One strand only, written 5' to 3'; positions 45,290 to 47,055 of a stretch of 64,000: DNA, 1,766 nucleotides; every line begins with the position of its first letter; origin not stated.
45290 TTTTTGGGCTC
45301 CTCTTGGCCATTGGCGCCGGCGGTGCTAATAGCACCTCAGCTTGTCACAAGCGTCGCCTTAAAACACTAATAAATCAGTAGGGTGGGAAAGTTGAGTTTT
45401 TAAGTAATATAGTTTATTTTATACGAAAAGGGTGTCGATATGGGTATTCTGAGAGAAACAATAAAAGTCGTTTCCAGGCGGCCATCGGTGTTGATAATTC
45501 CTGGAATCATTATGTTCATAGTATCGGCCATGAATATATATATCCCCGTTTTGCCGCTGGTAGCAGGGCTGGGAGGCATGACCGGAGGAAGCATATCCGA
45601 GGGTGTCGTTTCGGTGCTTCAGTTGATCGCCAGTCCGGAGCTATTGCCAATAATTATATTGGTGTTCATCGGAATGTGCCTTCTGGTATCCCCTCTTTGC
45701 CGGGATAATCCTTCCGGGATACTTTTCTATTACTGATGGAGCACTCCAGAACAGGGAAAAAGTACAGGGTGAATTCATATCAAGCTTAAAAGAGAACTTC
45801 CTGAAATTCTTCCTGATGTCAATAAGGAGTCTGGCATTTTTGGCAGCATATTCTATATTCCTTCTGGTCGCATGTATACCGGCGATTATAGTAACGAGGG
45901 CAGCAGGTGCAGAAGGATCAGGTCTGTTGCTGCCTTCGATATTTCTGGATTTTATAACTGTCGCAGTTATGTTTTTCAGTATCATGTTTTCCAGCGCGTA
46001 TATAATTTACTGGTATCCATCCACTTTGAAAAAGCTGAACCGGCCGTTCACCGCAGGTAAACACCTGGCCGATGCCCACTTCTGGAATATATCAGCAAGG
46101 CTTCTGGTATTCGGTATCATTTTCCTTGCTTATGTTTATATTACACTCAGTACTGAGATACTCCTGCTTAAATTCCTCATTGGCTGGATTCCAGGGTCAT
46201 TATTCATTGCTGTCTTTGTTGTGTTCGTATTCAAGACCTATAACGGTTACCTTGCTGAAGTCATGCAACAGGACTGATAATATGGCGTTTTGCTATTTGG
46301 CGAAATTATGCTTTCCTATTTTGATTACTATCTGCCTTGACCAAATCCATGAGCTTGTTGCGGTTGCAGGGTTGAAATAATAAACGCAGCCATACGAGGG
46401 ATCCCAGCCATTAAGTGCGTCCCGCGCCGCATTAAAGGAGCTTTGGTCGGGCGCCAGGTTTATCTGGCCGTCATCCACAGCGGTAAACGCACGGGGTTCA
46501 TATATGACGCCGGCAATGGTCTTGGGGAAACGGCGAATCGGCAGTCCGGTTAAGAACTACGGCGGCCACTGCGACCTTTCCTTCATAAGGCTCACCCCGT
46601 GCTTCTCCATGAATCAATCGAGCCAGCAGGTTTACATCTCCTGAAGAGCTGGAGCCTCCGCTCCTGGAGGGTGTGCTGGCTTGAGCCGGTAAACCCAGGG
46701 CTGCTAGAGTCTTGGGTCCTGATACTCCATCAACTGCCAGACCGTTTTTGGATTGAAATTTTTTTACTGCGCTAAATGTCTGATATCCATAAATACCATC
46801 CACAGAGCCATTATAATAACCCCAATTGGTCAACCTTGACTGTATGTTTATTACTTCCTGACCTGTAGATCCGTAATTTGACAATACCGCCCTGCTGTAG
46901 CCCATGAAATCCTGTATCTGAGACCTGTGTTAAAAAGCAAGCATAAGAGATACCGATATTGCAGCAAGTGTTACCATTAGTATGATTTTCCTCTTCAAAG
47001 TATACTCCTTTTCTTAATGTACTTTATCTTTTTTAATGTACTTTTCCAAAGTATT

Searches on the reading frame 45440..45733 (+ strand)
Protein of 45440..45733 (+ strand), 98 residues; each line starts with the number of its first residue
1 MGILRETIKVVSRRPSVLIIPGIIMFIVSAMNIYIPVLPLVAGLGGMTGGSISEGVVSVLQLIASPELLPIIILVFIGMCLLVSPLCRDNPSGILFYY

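Call 44: list_cluster_members(proteins=[window:45440-45733:+, window:48260-48697:+, window:48290-48697:+, window:37678-37998:+, window:46501-46905:-, window:47378-47767:-, window:39972-40175:+, window:34992-37088:+, window:26363-27445:+, window:23081-23539:+])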
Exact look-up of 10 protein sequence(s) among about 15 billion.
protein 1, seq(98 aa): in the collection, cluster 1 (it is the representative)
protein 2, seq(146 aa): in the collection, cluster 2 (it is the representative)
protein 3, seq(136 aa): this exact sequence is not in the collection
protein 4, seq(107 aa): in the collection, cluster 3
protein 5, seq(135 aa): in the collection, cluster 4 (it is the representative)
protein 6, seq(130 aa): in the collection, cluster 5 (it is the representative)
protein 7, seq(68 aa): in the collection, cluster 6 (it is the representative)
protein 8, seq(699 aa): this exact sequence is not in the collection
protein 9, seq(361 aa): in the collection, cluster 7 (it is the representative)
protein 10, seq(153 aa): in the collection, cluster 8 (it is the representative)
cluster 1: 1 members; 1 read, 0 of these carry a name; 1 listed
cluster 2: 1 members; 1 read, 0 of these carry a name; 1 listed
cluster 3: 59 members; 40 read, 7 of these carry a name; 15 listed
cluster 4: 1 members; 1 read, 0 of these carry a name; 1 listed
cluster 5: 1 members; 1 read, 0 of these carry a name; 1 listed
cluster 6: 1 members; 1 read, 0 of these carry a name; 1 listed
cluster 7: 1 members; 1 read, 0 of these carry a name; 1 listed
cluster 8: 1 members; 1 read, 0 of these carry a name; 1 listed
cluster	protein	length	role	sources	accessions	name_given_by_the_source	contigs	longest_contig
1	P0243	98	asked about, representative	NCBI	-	-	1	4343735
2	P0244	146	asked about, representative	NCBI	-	-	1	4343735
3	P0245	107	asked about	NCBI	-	-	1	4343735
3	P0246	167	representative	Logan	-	-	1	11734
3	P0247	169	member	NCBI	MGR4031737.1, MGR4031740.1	proline--tRNA ligase, partial [Bacillus sp. ZZQ-131]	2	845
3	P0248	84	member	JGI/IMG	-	prolyl-tRNA synthetase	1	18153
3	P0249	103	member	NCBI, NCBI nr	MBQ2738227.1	MAG: proline--tRNA ligase, partial [Clostridia bacterium] | proline--tRNA ligase [Clostridia bacterium]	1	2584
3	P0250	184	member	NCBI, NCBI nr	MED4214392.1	proline--tRNA ligase, partial [Priestia megaterium] | proline--tRNA ligase [Priestia megaterium]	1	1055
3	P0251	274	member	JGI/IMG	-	prolyl-tRNA synthetase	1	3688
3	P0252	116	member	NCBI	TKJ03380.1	proline--tRNA ligase, partial [Bacillus cereus]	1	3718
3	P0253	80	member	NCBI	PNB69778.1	proline--tRNA ligase, partial [Pseudomonas sp. FW305-BF6]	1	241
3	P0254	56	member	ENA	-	-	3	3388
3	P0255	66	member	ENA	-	-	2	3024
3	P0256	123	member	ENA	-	-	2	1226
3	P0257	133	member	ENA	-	-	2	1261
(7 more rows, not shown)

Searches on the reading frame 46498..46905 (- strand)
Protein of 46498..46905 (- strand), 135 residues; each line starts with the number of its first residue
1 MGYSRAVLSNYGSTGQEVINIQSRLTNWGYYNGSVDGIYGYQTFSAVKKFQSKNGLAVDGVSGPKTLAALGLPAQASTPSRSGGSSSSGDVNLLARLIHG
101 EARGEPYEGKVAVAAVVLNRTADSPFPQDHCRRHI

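Call 53: search_protein_families(library=pfam, proteins=[window:46498-46905:-], max_evalue=0.001)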
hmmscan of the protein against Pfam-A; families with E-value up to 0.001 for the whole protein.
window:46498-46905:- (135 aa): 4 families
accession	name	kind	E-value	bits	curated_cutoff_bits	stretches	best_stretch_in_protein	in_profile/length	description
PF01471.23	PG_binding_1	-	2.9e-21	75.9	23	1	14-70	1-57/57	Putative peptidoglycan binding domain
PF07486.17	Hydrolase_2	-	4.9e-07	30.7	27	1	104-131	1-28/100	Cell Wall Hydrolase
PF09374.15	PG_binding_3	-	7.7e-06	26.4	24.6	0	29-49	13-33/76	Predicted Peptidoglycan domain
PF08823.16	PG_binding_2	-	0.00096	19.8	21.1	0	14-54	14-54/74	Putative peptidoglycan binding domain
